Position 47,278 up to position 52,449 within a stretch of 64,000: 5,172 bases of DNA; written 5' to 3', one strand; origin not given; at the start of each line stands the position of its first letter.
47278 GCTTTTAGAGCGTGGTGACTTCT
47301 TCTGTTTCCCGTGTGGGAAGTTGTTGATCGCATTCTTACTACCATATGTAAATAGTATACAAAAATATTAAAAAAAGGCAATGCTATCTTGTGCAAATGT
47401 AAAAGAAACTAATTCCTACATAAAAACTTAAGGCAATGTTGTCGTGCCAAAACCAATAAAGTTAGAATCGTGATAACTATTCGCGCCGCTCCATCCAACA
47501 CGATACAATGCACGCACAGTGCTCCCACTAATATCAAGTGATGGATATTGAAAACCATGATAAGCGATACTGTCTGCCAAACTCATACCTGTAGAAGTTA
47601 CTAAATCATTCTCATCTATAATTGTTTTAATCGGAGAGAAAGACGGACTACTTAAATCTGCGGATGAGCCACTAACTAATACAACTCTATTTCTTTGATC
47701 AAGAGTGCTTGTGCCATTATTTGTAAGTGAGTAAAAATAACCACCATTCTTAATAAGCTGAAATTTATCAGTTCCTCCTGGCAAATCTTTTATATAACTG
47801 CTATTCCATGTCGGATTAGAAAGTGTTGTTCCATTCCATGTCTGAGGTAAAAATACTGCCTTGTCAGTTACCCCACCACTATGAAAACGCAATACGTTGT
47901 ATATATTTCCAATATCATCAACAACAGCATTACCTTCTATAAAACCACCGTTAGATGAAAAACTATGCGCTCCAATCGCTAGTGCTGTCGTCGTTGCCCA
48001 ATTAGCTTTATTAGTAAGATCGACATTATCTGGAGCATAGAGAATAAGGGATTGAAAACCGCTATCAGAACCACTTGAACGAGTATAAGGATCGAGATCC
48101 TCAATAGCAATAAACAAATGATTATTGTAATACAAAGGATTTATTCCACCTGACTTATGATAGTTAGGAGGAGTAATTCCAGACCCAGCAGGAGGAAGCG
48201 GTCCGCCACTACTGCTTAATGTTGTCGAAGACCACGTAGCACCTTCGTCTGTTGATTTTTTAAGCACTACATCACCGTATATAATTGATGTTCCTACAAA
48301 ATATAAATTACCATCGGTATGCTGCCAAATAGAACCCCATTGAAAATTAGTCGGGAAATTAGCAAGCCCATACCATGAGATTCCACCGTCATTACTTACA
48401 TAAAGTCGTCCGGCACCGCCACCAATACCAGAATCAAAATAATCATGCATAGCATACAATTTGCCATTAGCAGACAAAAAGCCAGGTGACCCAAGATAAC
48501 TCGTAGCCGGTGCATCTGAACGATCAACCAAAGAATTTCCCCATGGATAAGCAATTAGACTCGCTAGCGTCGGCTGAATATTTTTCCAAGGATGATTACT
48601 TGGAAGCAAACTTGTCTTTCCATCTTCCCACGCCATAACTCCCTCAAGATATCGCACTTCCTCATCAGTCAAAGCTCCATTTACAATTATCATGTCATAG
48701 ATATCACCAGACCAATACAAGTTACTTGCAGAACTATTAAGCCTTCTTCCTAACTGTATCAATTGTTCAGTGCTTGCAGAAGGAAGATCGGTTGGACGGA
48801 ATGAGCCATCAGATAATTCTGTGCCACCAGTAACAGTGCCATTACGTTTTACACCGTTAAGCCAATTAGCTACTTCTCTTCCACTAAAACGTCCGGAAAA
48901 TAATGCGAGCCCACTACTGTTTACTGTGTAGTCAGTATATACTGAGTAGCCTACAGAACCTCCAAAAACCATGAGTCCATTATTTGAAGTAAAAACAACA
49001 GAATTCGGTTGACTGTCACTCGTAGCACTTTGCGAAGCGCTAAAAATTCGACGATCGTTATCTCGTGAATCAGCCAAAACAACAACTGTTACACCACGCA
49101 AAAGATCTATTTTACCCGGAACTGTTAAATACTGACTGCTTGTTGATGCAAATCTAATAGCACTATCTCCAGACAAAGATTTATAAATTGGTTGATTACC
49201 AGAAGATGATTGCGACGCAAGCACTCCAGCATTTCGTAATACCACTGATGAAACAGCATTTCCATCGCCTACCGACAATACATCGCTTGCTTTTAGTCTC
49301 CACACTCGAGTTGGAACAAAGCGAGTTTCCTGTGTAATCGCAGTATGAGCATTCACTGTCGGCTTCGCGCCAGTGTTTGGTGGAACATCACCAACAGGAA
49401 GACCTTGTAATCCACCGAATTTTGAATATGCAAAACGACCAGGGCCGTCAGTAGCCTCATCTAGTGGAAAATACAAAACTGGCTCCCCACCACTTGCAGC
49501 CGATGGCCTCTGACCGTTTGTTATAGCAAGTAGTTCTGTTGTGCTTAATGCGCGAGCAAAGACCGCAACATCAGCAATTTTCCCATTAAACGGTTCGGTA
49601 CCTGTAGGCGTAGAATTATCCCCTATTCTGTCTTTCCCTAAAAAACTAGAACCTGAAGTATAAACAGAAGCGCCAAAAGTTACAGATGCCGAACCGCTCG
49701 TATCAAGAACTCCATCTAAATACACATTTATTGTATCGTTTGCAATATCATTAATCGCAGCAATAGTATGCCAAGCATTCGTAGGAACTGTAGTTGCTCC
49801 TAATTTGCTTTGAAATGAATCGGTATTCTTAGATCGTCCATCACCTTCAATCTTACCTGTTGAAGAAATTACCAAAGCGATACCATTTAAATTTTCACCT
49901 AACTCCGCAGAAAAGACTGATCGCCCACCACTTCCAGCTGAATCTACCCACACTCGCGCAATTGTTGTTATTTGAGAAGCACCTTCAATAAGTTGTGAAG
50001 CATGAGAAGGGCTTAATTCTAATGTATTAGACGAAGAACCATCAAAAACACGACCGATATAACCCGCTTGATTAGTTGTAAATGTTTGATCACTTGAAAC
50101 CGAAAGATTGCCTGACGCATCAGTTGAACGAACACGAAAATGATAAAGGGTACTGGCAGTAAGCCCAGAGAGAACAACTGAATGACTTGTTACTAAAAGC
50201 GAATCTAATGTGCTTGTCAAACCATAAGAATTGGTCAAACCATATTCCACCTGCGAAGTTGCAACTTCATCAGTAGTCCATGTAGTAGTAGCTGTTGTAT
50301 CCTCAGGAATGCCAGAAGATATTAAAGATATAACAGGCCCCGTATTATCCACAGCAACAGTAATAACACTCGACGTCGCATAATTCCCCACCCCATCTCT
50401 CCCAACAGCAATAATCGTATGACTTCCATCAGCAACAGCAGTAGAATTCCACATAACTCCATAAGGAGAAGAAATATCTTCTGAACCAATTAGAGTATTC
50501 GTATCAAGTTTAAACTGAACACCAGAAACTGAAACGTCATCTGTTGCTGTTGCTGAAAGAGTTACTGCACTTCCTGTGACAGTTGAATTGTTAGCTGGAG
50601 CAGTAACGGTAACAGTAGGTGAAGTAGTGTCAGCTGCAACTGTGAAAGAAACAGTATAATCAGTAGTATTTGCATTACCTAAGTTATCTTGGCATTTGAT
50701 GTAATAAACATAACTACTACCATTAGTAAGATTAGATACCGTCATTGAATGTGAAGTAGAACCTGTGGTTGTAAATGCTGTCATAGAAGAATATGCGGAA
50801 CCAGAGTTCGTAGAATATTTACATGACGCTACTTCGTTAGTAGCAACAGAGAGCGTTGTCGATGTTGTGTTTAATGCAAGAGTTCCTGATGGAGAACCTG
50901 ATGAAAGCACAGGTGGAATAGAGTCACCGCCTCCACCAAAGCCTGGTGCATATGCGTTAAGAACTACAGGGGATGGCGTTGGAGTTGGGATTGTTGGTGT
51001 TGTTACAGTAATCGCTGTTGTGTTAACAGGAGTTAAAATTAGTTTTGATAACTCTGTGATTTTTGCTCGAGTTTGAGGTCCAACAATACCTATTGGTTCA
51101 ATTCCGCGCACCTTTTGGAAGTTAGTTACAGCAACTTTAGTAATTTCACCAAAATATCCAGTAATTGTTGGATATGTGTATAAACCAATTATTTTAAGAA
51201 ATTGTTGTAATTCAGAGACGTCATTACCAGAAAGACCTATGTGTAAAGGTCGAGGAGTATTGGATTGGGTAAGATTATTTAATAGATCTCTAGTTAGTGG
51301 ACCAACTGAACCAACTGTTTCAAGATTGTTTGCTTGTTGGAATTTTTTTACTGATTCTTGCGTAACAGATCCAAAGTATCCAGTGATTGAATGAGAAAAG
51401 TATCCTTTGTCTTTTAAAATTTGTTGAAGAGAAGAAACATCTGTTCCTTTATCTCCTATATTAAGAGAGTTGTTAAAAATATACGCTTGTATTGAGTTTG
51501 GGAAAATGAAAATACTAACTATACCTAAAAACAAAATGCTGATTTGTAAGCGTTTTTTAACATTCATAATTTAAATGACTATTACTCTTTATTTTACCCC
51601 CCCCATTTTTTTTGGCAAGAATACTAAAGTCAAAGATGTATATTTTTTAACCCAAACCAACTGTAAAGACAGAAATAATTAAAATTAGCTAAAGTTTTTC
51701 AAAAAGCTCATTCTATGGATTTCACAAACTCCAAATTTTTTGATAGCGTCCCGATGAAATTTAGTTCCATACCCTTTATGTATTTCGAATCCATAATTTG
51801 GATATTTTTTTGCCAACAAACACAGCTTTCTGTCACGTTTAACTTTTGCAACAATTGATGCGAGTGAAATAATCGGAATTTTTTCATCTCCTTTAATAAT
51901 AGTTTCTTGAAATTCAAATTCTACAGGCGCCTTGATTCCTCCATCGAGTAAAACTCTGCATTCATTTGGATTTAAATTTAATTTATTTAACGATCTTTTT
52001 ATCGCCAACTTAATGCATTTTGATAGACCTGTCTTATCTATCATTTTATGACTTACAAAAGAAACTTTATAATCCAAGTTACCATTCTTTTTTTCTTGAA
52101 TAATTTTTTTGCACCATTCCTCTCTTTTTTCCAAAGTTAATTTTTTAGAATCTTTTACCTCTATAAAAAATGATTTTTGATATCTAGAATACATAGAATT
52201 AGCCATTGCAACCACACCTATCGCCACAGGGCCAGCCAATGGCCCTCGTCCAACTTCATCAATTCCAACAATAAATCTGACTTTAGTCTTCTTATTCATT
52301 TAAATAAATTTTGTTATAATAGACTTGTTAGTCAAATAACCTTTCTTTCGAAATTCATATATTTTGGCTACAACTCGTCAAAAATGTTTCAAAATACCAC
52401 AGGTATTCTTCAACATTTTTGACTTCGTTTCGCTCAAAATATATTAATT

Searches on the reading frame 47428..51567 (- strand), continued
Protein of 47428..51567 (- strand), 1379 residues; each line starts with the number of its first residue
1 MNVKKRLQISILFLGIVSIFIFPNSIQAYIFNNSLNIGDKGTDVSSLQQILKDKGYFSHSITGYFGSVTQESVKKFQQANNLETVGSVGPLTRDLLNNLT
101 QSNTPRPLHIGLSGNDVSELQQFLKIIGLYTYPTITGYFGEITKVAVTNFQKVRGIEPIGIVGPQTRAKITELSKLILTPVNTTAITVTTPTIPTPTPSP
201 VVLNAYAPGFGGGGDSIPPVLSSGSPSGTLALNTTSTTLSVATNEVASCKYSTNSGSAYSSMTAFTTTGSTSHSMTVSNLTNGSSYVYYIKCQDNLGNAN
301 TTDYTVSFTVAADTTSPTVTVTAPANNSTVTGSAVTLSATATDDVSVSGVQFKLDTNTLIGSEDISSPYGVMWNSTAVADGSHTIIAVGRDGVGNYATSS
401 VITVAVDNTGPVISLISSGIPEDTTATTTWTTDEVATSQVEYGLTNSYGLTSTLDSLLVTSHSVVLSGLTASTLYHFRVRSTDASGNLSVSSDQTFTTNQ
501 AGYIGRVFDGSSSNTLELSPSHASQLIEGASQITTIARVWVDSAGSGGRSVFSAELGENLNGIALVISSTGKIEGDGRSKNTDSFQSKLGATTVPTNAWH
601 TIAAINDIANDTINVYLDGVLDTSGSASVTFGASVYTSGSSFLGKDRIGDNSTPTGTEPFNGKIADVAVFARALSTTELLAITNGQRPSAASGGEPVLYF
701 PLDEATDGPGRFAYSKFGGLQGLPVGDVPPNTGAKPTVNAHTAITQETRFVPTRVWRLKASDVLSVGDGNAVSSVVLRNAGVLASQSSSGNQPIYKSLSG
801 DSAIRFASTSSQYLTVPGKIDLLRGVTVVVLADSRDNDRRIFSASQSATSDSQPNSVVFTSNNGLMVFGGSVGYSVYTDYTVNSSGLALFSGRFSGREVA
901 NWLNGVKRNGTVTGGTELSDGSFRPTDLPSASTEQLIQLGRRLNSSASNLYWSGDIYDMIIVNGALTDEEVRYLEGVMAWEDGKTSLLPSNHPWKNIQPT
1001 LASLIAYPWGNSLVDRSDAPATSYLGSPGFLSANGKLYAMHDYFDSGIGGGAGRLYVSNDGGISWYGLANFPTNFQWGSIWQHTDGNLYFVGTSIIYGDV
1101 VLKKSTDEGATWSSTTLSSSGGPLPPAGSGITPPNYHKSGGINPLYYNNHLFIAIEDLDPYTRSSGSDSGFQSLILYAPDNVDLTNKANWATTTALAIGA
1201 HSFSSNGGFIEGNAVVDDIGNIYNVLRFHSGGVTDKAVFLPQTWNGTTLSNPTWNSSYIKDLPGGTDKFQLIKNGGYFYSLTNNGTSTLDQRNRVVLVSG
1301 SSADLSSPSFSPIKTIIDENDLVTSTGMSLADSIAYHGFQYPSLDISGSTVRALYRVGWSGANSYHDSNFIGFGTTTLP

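Call 54: find_encoding_contigs(protein=P0090, flank=10000, max_places=2)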
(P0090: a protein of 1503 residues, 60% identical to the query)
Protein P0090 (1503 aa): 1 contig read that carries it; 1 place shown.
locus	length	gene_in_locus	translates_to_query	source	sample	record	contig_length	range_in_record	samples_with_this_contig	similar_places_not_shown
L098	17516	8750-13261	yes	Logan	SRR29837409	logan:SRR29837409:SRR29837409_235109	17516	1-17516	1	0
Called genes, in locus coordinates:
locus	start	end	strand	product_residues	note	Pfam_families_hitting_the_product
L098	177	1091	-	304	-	PF12686:DUF3800 (weak)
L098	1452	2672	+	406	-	-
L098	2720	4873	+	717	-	PF07693:KAP_NTPase, PF13191:AAA_16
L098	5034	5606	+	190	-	-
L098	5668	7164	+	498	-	-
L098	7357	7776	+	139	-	-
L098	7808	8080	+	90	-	PF05016:ParE_toxin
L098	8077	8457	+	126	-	-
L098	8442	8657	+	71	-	-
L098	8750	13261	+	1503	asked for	PF01471:PG_binding_1 (weak), PF17957:Big_7, PF19077:Big_13 (faint), PF13750:Big_3_3 (faint), PF17957:Big_7, PF16656:Pur_ac_phosph_N (weak)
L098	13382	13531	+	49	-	-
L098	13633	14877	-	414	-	-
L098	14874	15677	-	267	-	-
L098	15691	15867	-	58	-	-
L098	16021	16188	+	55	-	-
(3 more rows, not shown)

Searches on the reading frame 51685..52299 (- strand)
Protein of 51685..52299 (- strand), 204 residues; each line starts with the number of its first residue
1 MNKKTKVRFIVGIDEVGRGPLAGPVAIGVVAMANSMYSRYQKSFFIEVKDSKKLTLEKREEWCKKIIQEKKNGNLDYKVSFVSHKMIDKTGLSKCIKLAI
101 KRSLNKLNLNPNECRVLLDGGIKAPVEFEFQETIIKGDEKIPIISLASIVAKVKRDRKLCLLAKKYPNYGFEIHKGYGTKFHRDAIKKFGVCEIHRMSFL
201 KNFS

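Call 5: search_protein_families(library=pfam, proteins=[window:51685-52299:-], max_evalue=0.001)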
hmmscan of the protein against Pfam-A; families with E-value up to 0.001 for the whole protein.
window:51685-52299:- (204 aa): 1 family
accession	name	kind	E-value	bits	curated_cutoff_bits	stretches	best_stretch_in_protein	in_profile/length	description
PF01351.25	RNase_HII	-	1e-36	127.1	25.8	1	11-200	1-197/199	Ribonuclease HII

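Call 7: find_encoding_contigs(protein=window:51685-52299:-, flank=3000, max_places=10)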
Protein window:51685-52299:- (204 aa): 3 contigs read that carry it; 2 places shown.
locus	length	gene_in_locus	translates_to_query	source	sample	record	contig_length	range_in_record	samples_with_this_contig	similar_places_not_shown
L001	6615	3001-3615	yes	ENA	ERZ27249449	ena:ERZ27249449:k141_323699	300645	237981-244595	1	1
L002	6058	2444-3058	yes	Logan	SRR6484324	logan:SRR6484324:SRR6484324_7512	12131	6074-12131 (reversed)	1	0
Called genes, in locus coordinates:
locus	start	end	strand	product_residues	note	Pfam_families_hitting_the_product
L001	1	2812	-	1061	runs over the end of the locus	PF02811:PHP, PF07733:DNA_pol3_alpha, PF17657:DNA_pol3_finger, PF14579:HHH_6, PF01336:tRNA_anti-codon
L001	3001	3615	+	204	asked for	PF01351:RNase_HII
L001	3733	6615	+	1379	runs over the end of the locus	PF01471:PG_binding_1, PF13750:Big_3_3 (faint), PF17957:Big_7, PF16656:Pur_ac_phosph_N (weak), PF13385:Laminin_G_3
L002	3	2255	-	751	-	?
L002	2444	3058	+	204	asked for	PF01351:RNase_HII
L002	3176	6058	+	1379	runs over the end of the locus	PF01471:PG_binding_1, PF13750:Big_3_3 (faint), PF17957:Big_7, PF16656:Pur_ac_phosph_N (weak), PF13385:Laminin_G_3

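Call 14: find_related_loci(query=window:51685-52299:-, collection=metagenome_contigs, flank=2500)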
Query window:51685-52299:- (204 aa) in metagenome_contigs; peptide patterns used: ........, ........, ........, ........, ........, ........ (x = any residue, [..] = any of these).
600 stretches matched a pattern (row limit reached: there are more); 537 encode a relative of the query (tblastn E <= 1e-3); the best 80 are kept; 80 distinct loci.
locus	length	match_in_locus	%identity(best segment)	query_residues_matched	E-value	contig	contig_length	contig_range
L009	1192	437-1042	57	4-204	4e-77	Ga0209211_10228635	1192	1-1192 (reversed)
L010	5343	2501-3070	59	10-204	2e-71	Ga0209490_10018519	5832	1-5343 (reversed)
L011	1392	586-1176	55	3-203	4e-75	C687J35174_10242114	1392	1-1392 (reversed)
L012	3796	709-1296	57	8-202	2e-70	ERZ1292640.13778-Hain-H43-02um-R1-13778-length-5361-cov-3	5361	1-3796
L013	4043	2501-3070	58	10-204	3e-70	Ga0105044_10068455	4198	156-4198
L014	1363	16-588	59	7-201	1e-73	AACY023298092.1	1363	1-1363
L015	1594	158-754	59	4-201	5e-73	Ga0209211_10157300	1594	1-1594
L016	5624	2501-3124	56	1-203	5e-69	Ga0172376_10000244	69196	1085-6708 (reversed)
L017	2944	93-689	57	4-201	1e-68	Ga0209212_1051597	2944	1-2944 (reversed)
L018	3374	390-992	55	6-200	5e-67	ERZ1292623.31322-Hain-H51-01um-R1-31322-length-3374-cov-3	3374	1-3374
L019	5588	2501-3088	56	4-203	1e-66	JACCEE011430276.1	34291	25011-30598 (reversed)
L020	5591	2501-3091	53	2-202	5e-66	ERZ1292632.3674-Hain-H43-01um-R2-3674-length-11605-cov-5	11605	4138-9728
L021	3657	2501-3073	56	7-201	3e-66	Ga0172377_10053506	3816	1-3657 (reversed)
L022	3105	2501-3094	52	6-203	4e-66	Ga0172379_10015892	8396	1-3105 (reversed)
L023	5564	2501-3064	58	8-200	1e-65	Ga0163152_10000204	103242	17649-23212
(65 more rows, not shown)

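Call 20: find_homologous_proteins(query=window:51685-52299:-, max_evalue=1e-40)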
Query window:51685-52299:- (204 aa): 3140 proteins with E <= 1e-40 among 8000 candidates; the best 120 are listed.
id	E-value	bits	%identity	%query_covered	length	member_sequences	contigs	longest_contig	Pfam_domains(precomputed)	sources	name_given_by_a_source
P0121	3.0e-130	449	100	100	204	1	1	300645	PF01351.26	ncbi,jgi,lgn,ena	ncbi:MAG: ribonuclease HII [Candidatus Paceibacterota bacterium]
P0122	1.7e-72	261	61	99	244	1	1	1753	PF01351.26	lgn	-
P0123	2.7e-71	257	62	98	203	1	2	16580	PF01351.26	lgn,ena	-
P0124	1.1e-70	255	61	99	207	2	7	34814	PF01351.26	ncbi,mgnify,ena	ncbi:MAG: ribonuclease HII [Patescibacteria group bacterium]|mgnify:CR=1 FL=1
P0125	5.7e-69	250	60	96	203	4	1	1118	PF01351.26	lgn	-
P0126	7.6e-69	249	59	100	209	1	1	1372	PF01351.26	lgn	-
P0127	1.9e-68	248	61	99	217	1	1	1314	PF01351.26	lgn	-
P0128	2.2e-68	248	59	100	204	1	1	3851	PF01351.26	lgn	-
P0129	2.3e-68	248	61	97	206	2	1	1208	PF01351.26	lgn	-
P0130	2.6e-68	247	61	98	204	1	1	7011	PF01351.26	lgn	-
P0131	7.3e-68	246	58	99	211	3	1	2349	PF01351.26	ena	-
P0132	8.8e-68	246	61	96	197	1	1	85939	PF01351.26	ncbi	-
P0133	9.4e-68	246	59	98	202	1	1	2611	PF01351.26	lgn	-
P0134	1.5e-67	245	44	100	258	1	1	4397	PF01351.26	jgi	jgi:ribonuclease HII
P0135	1.7e-67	245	60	99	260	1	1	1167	PF01351.26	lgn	-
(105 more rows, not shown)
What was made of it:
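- On SSR-mediated phase-variable promoter (spacer type: porA, tp0126): The nearest RNase HII is 62% identical (calls 14, 20).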
